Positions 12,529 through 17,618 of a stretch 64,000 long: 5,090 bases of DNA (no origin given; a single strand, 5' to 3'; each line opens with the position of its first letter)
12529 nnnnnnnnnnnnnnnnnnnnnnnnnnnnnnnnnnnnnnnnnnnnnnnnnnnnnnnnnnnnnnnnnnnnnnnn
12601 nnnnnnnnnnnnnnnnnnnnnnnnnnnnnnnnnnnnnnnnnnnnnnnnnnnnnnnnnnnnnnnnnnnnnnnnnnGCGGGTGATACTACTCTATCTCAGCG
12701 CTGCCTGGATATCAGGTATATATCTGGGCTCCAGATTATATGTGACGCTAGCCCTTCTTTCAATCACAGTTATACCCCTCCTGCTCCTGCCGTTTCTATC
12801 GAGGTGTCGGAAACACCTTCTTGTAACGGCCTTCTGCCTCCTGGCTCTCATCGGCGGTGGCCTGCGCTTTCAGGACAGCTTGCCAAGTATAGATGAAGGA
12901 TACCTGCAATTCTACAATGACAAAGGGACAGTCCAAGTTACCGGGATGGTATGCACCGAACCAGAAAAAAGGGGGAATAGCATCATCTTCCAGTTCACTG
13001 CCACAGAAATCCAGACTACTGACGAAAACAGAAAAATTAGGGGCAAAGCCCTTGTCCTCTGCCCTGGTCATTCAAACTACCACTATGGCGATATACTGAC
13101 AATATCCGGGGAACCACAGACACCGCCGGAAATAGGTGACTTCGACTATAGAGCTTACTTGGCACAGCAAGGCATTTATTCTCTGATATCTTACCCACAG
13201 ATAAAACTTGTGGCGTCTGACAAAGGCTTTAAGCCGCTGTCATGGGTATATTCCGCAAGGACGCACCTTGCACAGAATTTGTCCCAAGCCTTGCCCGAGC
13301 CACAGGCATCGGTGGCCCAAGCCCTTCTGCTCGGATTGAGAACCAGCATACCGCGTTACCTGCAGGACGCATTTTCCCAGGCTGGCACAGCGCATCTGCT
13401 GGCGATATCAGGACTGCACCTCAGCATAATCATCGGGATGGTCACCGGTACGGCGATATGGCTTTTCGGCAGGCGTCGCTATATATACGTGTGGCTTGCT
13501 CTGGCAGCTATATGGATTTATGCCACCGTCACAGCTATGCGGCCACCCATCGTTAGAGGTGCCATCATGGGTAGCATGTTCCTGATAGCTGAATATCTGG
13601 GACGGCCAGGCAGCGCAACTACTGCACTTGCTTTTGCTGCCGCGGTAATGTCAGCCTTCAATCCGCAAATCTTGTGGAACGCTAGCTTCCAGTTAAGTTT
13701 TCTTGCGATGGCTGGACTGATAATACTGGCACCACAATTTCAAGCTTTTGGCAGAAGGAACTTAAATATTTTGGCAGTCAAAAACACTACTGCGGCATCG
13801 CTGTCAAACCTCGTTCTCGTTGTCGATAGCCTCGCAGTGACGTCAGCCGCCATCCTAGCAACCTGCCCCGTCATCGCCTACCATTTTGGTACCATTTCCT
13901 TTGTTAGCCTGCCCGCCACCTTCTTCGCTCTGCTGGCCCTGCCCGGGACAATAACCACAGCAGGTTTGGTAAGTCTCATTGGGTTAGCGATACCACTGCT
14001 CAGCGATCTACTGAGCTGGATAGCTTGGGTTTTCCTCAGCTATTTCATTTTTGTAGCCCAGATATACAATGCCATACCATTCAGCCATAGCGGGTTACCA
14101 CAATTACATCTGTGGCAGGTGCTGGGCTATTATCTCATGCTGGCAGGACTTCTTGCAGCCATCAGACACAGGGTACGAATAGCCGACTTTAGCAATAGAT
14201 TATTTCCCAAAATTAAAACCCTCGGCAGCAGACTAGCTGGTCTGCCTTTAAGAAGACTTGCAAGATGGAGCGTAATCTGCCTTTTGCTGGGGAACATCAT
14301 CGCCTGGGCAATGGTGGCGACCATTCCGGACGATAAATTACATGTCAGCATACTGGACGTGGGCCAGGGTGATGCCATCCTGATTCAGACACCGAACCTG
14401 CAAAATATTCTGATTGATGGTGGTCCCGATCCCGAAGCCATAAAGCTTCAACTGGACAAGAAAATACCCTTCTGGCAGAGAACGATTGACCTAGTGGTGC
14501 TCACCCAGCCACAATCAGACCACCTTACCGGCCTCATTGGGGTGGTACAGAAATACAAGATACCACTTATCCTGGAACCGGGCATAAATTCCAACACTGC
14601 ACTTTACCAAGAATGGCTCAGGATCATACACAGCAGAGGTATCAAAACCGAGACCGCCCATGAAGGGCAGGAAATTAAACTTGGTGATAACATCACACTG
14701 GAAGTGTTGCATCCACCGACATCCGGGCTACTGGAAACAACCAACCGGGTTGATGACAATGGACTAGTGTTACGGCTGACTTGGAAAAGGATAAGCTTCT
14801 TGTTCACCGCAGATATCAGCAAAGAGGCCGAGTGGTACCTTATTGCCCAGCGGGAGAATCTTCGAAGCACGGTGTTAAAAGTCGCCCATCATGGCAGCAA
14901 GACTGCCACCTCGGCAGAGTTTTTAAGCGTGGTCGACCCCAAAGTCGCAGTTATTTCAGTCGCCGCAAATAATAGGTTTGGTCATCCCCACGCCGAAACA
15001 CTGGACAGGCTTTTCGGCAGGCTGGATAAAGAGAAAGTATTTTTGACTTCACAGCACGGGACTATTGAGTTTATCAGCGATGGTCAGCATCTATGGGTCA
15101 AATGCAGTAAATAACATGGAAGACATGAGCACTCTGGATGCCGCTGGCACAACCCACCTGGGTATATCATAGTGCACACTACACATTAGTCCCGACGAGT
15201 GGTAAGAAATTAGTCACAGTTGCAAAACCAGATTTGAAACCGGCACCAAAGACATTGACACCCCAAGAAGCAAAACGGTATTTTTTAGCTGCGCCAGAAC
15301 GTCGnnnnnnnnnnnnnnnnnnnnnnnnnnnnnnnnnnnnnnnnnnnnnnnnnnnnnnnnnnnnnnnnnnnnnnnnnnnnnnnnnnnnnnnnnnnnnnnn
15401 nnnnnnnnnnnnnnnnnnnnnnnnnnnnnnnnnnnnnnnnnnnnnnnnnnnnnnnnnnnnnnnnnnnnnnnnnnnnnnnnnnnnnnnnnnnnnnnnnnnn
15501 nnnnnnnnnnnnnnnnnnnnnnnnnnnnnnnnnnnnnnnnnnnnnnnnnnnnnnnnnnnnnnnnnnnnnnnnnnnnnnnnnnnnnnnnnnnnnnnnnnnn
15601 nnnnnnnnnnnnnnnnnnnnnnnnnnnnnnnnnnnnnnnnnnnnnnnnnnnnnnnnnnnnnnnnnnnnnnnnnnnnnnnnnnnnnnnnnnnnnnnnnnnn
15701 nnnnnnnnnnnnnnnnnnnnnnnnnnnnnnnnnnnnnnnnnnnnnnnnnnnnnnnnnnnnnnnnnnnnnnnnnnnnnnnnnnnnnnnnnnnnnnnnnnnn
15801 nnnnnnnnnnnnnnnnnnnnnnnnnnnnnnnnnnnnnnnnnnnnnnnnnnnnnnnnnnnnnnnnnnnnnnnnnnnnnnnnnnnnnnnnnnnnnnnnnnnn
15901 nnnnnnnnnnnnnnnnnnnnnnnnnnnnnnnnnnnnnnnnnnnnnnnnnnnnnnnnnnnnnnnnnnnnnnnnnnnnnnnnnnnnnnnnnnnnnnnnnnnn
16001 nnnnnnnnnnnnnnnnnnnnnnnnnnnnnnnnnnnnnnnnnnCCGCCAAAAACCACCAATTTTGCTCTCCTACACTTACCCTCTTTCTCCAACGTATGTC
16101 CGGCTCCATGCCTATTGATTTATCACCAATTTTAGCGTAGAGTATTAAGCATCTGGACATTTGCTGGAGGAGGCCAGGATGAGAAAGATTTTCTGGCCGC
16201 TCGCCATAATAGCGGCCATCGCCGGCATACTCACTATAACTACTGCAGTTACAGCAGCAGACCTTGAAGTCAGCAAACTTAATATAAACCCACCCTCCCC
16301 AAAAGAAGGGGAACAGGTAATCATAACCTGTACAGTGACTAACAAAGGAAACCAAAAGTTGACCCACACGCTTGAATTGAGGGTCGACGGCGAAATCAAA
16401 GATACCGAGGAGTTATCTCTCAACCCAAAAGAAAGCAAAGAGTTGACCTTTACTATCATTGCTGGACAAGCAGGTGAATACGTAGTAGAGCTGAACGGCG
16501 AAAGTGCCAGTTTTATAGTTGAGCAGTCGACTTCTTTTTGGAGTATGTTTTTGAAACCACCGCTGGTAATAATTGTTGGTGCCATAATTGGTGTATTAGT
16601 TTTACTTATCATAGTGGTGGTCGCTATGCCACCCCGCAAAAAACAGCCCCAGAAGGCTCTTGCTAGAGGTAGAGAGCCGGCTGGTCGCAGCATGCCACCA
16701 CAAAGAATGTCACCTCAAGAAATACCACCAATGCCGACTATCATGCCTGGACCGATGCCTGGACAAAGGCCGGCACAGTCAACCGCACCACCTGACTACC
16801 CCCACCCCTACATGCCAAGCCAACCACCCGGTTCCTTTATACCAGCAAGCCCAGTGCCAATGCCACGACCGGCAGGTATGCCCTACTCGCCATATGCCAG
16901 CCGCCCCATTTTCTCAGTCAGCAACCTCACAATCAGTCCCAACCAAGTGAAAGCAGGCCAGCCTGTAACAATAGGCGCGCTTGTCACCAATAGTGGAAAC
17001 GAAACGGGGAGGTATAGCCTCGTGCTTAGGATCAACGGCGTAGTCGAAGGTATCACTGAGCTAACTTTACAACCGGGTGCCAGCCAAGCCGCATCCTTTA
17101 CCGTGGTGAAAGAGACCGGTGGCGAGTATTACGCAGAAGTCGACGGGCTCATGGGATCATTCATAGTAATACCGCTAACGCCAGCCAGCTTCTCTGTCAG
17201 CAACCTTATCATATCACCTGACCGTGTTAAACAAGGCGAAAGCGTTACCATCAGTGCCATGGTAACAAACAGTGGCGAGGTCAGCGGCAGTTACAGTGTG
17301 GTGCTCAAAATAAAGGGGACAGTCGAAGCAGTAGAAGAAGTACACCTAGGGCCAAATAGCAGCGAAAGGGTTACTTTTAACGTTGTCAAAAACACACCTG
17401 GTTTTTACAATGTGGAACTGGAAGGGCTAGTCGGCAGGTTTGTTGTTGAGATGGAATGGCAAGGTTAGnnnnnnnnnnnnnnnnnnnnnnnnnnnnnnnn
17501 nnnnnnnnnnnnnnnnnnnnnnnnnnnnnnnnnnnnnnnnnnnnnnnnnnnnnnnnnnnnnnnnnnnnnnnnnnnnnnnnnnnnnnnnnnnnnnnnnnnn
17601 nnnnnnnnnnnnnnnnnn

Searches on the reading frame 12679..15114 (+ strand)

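Call 32: search_protein_families(library=pfam, proteins=[window:12679-15114:+], max_evalue=0.00001)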
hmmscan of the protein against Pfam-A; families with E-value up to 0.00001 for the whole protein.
window:12679-15114:+ (811 aa): 4 families
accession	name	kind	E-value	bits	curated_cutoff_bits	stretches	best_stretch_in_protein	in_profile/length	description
PF03772.21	Competence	-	1.4e-50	172.6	23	1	216-495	1-267/270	Competence protein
PF13567.11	DUF4131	-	8.6e-25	87.8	31.6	1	22-176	5-163/165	Domain of unknown function (DUF4131)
PF00753.33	Lactamase_B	-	6e-10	39.8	22.7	1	560-761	2-194/196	Metallo-beta-lactamase superfamily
PF12706.13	Lactamase_B_2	-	6.5e-07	29.6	27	1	576-712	2-142/200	Beta-lactamase superfamily domain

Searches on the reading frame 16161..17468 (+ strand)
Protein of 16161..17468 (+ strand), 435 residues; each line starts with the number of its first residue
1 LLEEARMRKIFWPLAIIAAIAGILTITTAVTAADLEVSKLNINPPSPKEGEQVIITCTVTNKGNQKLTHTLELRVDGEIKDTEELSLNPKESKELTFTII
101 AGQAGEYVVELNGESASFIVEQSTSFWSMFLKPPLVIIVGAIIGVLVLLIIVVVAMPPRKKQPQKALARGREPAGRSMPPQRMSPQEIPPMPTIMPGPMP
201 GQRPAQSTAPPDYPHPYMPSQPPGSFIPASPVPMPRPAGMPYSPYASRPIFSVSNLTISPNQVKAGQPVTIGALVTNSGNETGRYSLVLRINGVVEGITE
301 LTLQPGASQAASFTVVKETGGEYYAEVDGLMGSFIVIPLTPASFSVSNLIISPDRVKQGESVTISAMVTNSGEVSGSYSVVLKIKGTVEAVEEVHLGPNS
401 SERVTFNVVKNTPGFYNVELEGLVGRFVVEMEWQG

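Call 32: search_protein_families(library=pfam, proteins=[window:16161-17468:+], max_evalue=0.00001)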
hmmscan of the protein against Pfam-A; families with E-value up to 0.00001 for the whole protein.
window:16161-17468:+ (435 aa): 4 families
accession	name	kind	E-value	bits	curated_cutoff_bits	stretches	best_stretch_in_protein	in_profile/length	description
PF07705.17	CARDB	-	1.3e-22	80.4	22.7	1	33-122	2-92/101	CARDB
PF16640.11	Big_3_5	-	7.9e-10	39.6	35.5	0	256-323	1-63/88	Bacterial Ig-like domain (group 3)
PF02221.20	E1_DerP2_DerF2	-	1.4e-07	32.4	22.7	0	248-295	12-58/133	ML domain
PF13584.12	BatD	-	5.4e-06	27.4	24.1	0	42-109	3-71/92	BatD DUF11 like domain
